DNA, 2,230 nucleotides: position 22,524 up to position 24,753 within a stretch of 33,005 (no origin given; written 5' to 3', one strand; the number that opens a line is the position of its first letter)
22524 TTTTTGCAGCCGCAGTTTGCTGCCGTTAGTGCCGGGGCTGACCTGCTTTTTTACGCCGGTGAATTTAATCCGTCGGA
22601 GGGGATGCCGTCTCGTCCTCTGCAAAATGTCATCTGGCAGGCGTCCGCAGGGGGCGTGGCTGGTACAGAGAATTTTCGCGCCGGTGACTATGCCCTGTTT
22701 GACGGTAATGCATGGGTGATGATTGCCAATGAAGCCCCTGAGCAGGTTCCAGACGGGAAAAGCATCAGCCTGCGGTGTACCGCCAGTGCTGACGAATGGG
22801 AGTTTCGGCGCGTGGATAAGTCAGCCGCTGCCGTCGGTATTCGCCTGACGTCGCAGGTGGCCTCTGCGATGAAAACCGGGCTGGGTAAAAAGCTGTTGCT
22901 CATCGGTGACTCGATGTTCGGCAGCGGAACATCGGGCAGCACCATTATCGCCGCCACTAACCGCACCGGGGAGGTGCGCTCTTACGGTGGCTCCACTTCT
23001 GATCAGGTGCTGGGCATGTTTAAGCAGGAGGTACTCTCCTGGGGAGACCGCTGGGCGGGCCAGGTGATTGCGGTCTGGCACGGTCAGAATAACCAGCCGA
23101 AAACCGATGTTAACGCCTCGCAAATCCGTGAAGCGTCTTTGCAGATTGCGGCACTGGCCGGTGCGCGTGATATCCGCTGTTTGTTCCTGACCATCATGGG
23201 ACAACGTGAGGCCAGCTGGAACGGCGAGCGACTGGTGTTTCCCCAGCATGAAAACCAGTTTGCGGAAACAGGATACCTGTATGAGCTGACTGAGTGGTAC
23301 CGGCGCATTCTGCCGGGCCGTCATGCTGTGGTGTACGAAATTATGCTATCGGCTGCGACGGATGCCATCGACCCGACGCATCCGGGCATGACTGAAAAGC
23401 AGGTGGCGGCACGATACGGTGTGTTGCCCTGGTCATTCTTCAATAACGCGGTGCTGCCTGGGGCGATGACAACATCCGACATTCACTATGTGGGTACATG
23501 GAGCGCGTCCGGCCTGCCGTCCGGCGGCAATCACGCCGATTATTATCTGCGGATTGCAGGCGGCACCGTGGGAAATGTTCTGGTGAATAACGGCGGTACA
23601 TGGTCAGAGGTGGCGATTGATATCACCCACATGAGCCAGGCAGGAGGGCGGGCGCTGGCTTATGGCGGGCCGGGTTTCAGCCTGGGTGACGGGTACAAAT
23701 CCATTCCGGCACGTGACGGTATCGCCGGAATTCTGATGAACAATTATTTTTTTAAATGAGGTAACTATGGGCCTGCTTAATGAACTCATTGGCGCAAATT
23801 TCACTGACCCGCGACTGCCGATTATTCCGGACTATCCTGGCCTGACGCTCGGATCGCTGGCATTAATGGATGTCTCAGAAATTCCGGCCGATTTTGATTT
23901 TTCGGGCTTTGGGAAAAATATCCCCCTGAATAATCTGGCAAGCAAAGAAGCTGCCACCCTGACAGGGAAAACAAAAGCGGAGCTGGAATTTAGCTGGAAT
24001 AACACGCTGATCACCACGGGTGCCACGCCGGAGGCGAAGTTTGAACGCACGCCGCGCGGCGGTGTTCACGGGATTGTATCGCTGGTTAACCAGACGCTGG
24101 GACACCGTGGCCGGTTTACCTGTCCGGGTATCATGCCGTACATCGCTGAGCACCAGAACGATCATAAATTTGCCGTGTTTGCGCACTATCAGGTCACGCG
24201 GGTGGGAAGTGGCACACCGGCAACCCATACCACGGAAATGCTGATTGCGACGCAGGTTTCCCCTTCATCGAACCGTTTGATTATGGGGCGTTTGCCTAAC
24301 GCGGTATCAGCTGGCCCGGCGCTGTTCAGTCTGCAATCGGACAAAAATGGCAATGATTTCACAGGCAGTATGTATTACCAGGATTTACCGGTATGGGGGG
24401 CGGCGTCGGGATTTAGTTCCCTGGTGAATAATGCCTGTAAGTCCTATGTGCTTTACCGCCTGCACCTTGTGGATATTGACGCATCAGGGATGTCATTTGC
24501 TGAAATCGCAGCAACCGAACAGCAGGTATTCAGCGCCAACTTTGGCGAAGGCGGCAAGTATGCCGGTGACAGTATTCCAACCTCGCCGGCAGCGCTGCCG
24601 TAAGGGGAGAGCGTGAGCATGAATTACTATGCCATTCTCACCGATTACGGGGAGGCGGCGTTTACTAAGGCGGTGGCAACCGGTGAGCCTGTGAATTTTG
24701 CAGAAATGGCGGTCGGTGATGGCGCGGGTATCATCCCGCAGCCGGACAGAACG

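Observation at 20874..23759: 961-aa tail-fibre/tailspike-like protein with three tandem 57-aa repeats and an embedded SGNH esterase domain, inserted between baseplate gene I and the gpH-like fibre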

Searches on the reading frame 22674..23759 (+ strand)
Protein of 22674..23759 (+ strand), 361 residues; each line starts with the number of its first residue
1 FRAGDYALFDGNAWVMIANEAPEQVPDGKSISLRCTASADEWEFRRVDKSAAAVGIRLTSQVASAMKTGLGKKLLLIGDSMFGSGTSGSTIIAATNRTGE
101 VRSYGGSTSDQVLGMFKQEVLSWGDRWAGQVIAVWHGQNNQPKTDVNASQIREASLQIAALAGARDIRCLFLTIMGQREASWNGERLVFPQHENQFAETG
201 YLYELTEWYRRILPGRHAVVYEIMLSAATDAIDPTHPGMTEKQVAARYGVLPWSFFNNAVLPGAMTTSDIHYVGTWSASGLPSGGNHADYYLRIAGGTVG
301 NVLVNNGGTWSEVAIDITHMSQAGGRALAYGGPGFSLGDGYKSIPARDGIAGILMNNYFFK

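Call 10: search_protein_families(library=pfam, proteins=[window:22674-23759:+], max_evalue=10)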
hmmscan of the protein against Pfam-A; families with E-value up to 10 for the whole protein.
window:22674-23759:+ (361 aa): 0 families

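Call 23: predict_structure(alignment_id=A2)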
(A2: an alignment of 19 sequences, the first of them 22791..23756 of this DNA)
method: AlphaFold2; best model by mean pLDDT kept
length: 322 residues; sequences in the alignment: 19
mean_pLDDT: 72.5   pTM: 0.74
mean pLDDT of the five models: 72.5, 71.8, 53.9, 52.6, 45.0
residues with pLDDT >= 90: 48; 70-90: 162; 50-70: 64; < 50: 48
segments of 3 or more residues with pLDDT < 50: 1-31, 138-142, 149-155, 320-322
pLDDT, mean of each block of 10 residues (from residue 1): 37 39 46 67 66 84 70 77 65 66 63 76 64 61 48 50 73 75 89 87 87 84 85 88 90 78 88 83 87 94 91 73 30
secondary structure, 60 per line:
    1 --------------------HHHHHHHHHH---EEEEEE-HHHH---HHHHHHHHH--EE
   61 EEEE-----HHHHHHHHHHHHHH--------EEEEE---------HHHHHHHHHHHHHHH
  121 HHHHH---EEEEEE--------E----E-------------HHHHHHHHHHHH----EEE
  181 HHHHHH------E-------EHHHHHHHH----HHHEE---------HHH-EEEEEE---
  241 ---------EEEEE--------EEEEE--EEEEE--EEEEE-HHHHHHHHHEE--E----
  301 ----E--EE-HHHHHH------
elements in order: H21-30 E34-39 H41-44 H48-56 E59-64 H70-83 E92-96 H106-125 E129-134 H162-173 E178-180 H181-186 H202-209 E232-237 E250-254 E263-267 E270-274 E277-281 H283-291 H311-316

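Call 28: fold_search(model_id=the predicted structure, library=pdb)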
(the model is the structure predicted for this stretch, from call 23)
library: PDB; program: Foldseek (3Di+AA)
matches with E <= 10: 1509; with E <= 0.001: 22
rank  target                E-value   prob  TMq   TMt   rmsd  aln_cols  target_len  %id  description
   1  9hi5_D                2.8e-05  1.00  0.37  0.54   7.5       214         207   15  Structure of scaffold FI6-focused design_02 (released 2025-12-03)
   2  4iyj_B                3.9e-05  1.00  0.35  0.50   6.9       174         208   13  Crystal structure of a putative acylhydrolase (BACUNI_03406) from Bacteroides uniformis ATCC 8492 at 1.37 A resolution (released 2013-03-06)
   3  4iyj_A                5.0e-05  1.00  0.36  0.52   8.0       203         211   15  Crystal structure of a putative acylhydrolase (BACUNI_03406) from Bacteroides uniformis ATCC 8492 at 1.37 A resolution (released 2013-03-06)
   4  3p94_C                8.7e-05  1.00  0.32  0.48   7.6       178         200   18  Crystal structure of a GDSL-like Lipase (BDI_0976) from Parabacteroides distasonis ATCC 8503 at 1.93 A resolution (released 2010-11-03)
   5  9hi5_B                1.0e-04  1.00  0.34  0.48   8.5       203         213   18  Structure of scaffold FI6-focused design_02 (released 2025-12-03)
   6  3dt6                  1.1e-04  1.00  0.32  0.46  12.2       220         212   17  Crystal Structure of Bovin Brain Platelet Activating Factor Acetylhydrolase Covalently Inhibited by Paraoxon (released 2009-05-12)
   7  3p94_D                1.8e-04  1.00  0.32  0.48   7.6       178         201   18  Crystal structure of a GDSL-like Lipase (BDI_0976) from Parabacteroides distasonis ATCC 8503 at 1.93 A resolution (released 2010-11-03)
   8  3dt8                  1.8e-04  1.00  0.32  0.45  12.2       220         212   15  Crystal Structure of Bovin Brain Platelet Activating Factor Acetylhydrolase Covalently Inhibited by Sarin (released 2009-05-12)
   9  3p94_A                2.0e-04  1.00  0.31  0.47  10.3       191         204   17  Crystal structure of a GDSL-like Lipase (BDI_0976) from Parabacteroides distasonis ATCC 8503 at 1.93 A resolution (released 2010-11-03)
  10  7tjb                  2.5e-04  1.00  0.30  0.42   6.1       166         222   13  Structure of Neisseria gonorrhoeae peptidoglycan O-acetyltransferase B (PatB) (released 2023-01-18)
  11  1bwq                  2.7e-04  1.00  0.33  0.46  12.2       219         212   16  PROBING THE SUBSTRATE SPECIFICITY OF THE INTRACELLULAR BRAIN PLATELET-ACTIVATING FACTOR ACETYLHYDROLASE (released 1999-05-18)
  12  9hi5_C                2.8e-04  1.00  0.32  0.46   8.5       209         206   14  Structure of scaffold FI6-focused design_02 (released 2025-12-03)
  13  7tlv                  3.0e-04  1.00  0.30  0.42   6.5       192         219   11  Structure of Neisseria gonorrhoeae peptidoglycan O-acetyltransferase B (PatB) substituted with selenomethionine (released 2023-01-25)
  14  7trr                  3.4e-04  1.00  0.27  0.38   6.4       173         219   12  Structure of Neisseria gonorrhoeae peptidoglycan O-acetyltransferase B (PatB) with methylsulfonyl adduct (released 2023-02-01)
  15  1vyh_A                3.6e-04  1.00  0.32  0.45  10.9       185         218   19  PAF-AH Holoenzyme: Lis1/Alfa2 (released 2005-05-26)
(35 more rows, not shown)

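Call 30: search_solved_structures(query=A2, max_evalue=10, show_alignments=4)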
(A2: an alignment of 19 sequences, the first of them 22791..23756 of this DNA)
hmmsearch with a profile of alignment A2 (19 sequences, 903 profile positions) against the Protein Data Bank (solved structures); distinct sequences matched with E-value up to 10: 1.
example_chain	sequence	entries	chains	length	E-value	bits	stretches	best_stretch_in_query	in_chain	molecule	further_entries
7zg5_C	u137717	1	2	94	0.69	10.8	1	265-312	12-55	DUF1778 domain-containing protein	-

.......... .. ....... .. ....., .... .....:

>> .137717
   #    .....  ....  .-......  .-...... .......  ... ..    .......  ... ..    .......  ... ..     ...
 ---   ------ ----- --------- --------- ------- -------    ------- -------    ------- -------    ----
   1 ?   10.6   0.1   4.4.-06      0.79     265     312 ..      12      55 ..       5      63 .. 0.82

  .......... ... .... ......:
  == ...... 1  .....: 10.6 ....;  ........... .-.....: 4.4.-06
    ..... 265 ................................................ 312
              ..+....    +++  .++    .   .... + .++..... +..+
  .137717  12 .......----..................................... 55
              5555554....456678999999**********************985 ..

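Call 44: search_protein_representatives(alignment_id=A3)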
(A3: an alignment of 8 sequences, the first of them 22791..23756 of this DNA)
Query: 8 sequences, 322 profile positions. Proteins with E-value up to 0.001 (for the whole library): 103; up to 1e-10: 98; up to 1e-30: 85. The best 103 are listed.
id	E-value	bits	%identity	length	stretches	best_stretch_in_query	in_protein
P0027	1.4e-147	507.3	-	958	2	1-321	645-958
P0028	6.4e-119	413.2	-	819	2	2-318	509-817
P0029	1.8e-111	388.7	-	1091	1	2-319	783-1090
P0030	4.7e-102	357.8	-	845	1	2-293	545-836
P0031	8.9e-100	350.3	-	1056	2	2-318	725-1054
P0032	3.2e-95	335.3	-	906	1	2-289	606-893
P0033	2.5e-94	332.4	-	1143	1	2-292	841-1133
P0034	8.5e-94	330.6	-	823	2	2-298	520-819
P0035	1.4e-93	330.0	-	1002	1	2-291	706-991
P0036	1.3e-92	326.8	-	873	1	2-296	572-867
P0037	1.4e-92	326.6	-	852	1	2-317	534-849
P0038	1.9e-88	313.0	-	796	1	2-291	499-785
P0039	4.4e-88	311.9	-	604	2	2-291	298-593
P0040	3.0e-87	309.1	-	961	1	2-297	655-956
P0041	2.4e-85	302.9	-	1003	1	1-295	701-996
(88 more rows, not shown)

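Call 55: search_protein_families(library=pfam, alignment_id=A4, max_evalue=0.01)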
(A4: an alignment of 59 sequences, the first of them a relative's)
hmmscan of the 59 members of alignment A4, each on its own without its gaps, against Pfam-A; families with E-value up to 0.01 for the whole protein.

A. member 1, P0129 (1034 aa): 0 families

B. families by the number of members that match (of 59 scanned): 3 families
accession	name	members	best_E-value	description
PF10983.13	DUF2793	1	0.00058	Protein of unknown function (DUF2793)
PF03427.18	CBM_19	1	0.0016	Carbohydrate binding domain (family 19)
PF20528.3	DUF6743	1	0.003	Domain of unknown function (DUF6743)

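Call 78: find_related_loci(query=A3, collection=viral_contigs, flank=5000)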
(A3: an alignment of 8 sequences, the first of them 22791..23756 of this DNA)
Query A3 (322 aa) in viral_contigs; peptide patterns used: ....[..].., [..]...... (x = any residue, [..] = any of these).
64 stretches matched a pattern; 37 encode a relative of the query (tblastn E <= 1e-3); 37 distinct loci.
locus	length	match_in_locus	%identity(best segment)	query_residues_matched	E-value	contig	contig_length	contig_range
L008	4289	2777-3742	100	1-322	0e+0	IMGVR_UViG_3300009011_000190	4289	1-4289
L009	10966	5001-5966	99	1-322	0e+0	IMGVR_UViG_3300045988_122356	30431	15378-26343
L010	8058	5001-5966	99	1-322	0e+0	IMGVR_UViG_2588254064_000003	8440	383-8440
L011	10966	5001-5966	97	1-322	0e+0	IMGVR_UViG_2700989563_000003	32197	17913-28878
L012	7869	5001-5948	89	1-322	0e+0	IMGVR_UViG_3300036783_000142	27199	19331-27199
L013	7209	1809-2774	74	1-322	4e-167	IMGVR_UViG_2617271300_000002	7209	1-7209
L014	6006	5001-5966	74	1-322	4e-166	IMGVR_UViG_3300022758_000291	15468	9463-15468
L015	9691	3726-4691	74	1-322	8e-166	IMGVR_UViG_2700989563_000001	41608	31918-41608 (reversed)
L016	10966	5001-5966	74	1-322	6e-166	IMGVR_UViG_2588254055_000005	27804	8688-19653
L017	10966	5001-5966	74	1-322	8e-166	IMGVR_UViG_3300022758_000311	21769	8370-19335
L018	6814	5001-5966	74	1-322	5e-166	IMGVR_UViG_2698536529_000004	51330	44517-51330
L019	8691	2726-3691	74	1-322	9e-166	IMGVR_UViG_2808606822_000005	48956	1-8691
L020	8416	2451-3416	73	1-322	4e-165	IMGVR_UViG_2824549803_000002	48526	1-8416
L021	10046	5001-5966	73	1-322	6e-165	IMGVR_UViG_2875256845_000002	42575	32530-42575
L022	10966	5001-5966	96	1-322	0e+0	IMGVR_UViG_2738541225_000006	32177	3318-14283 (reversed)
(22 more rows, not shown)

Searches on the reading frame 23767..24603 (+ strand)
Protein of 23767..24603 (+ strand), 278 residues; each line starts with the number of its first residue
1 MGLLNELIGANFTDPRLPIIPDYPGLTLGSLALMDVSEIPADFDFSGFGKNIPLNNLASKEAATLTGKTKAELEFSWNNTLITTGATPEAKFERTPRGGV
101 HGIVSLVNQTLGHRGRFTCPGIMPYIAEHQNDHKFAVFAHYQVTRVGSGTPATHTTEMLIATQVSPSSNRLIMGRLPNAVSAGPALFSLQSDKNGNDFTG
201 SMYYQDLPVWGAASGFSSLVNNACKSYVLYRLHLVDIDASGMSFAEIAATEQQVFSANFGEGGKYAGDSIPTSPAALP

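Call 3: search_protein_families(library=pfam, proteins=[window:23767-24603:+], max_evalue=1)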
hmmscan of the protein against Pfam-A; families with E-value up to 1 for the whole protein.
window:23767-24603:+ (278 aa): 0 families

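Call 4: search_protein_families(library=phrogs, proteins=[window:23767-24603:+], max_evalue=0.01)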
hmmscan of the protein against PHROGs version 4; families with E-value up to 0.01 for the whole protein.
window:23767-24603:+ (278 aa): 2 families
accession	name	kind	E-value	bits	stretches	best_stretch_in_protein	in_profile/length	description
phrog_18370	-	unknown function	2.4e-74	251.4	1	1-278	1-298/298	-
phrog_36751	-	tail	2.7e-08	33.4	1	213-270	994-1050/1057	minor tail protein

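Call 43: search_dna_similar(query=window:23767-24603:+, collection=phages, mode=protein, max_rows=25)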
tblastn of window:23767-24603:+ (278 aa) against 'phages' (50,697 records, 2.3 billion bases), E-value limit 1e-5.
Records with a match: 28; places in all: 28; records where one place covers at least 80% of the query: 22.
Best place of each record, by identity: 60-80% 15; <60% 13.
By first word of the organism name: Klebsiella 15; Gordonia 9; Rhodococcus 4.
By host as written in the record: Klebsiella pneumoniae K23 7; - 4; Rhodococcus equi 4; Gordonia terrae 3612 4; Klebsiella pneumoniae 3; Gordonia rubripertincta NRRL B-16540 3; Klebsiella pneumoniae M-9 2; Klebsiella pneumoniae AJ218 1.
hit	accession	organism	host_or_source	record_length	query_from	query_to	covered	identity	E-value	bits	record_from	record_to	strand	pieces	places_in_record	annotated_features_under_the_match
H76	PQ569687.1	Klebsiella phage vB_Kpn_K54_rec1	Klebsiella pneumoniae K23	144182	1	278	100%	65.8%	8e-120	382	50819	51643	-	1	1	hypothetical protein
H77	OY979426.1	Klebsiella phage vB_Kpl_K54lambda1.1.1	-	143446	1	278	100%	65.8%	9e-120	382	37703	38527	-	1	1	ribonucleotide reductase large subunit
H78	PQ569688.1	Klebsiella phage vB_Kpn_K54_rec2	Klebsiella pneumoniae K23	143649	1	278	100%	65.8%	9e-120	382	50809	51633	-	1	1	hypothetical protein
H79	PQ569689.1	Klebsiella phage vB_Kpn_K54_rec3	Klebsiella pneumoniae K23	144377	1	278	100%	65.8%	9e-120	382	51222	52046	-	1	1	hypothetical protein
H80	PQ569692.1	Klebsiella phage vB_Kpn_K54_rec6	Klebsiella pneumoniae K23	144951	1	278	100%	65.8%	9e-120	382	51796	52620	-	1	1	hypothetical protein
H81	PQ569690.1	Klebsiella phage vB_Kpn_K54_rec4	Klebsiella pneumoniae K23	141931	1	278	100%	65.8%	1e-119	382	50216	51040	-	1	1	hypothetical protein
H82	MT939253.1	Klebsiella phage vB_KpnM_Seu621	Klebsiella pneumoniae K23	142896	1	278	100%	65.8%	1e-119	382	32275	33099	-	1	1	hypothetical protein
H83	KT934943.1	Klebsiella phage vB_KpnM_KB57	Klebsiella pneumoniae M-9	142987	1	278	100%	65.8%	1e-119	382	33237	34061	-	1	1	hypothetical protein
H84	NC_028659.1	Klebsiella phage vB_KpnM_KB57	Klebsiella pneumoniae M-9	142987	1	278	100%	65.8%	1e-119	382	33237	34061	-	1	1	hypothetical protein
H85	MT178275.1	Klebsiella phage KpS8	Klebsiella pneumoniae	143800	1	278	100%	65.8%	1e-119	382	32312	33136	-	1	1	hypothetical protein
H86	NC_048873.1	Klebsiella phage KpS8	Klebsiella pneumoniae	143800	1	278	100%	65.8%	1e-119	382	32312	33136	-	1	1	hypothetical protein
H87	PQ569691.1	Klebsiella phage vB_Kpn_K54_rec5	Klebsiella pneumoniae K23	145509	1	278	100%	65.8%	1e-119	382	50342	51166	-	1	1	hypothetical protein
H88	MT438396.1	Klebsiella phage KPP-1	Klebsiella pneumoniae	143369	1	278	100%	65.5%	4e-119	380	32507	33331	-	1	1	hypothetical protein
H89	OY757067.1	Klebsiella phage vB_Kpn_K23PH08C2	-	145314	1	278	100%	65.5%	5e-119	380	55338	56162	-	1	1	unknown function (x5)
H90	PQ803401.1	Klebsiella phage PIN2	Klebsiella pneumoniae AJ218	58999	1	275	99%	64.4%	9e-114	365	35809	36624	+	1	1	hypothetical protein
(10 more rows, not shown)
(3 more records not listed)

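Call 48: search_solved_structures(query=window:23767-24603:+, max_evalue=10)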
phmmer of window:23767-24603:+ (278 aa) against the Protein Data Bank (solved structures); distinct sequences matched with E-value up to 10: 1.
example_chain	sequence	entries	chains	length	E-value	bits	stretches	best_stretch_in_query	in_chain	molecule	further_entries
8p0z_A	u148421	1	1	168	1.2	11.8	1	28-99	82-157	Transferrin receptor protein 1, serum form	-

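Call 57: find_homologous_proteins(query=window:23767-24603:+, max_evalue=0.001)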
Query window:23767-24603:+ (278 aa): 57 proteins with E <= 0.001 among 1131 candidates.
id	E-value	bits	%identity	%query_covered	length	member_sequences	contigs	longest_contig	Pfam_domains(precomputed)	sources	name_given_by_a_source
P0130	3.0e-141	488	77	100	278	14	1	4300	-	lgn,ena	-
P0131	5.5e-129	447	70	100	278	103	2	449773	-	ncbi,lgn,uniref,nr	ncbi:hypothetical protein [Klebsiella pneumoniae]|uniref:hypothetical protein n=1 Tax=Klebsiella pne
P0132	4.4e-128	445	70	100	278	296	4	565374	-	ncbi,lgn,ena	ncbi:TPA: hypothetical protein ACXF99_004149 [Klebsiella pneumoniae]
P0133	4.5e-125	435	68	100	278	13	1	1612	-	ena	-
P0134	1.2e-115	404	66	100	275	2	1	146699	-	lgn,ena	-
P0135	1.9e-114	400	66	100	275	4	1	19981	-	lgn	-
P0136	1.3e-113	397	64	100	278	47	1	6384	-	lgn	-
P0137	1.8e-113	397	64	100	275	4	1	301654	-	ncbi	ncbi:TPA: hypothetical protein ACXP8N_002061 [Klebsiella variicola subsp. variicola]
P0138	1.9e-113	397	65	100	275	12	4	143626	-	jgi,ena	jgi:hypothetical protein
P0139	1.3e-111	391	65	99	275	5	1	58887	-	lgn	-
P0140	2.1e-111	390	63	99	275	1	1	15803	-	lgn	-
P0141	9.6e-111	388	62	100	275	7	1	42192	-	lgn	-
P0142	1.7e-110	387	64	99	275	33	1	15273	-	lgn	-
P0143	4.8e-110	385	63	99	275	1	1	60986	-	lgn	-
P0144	1.2e-109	384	62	99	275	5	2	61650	-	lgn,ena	-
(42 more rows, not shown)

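Call 67: predict_structure(alignment_id=A5)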
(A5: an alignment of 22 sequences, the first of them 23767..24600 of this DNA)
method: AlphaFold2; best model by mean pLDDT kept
length: 278 residues; sequences in the alignment: 22
mean_pLDDT: 76.5   pTM: 0.81
mean pLDDT of the five models: 76.5, 74.8, 65.6, 63.1, 61.9
residues with pLDDT >= 90: 96; 70-90: 82; 50-70: 73; < 50: 27
segments of 3 or more residues with pLDDT < 50: 1-11, 150-155, 164-166, 217-222
pLDDT, mean of each block of 10 residues (from residue 1): 39 56 88 93 79 90 93 89 64 91 70 78 87 90 70 54 55 69 85 65 69 52 70 94 93 95 91 71
secondary structure, 60 per line:
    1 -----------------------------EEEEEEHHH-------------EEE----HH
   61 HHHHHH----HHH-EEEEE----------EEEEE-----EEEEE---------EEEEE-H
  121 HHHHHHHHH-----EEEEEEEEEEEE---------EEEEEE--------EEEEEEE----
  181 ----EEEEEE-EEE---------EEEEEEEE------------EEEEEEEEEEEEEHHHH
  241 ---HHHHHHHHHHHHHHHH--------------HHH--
elements in order: E30-35 E52-54 H59-66 E75-79 E90-94 E100-104 E114-118 H120-129 E135-146 E156-161 E170-176 E185-190 E192-194 E204-211 E224-236 H237-240 H244-259
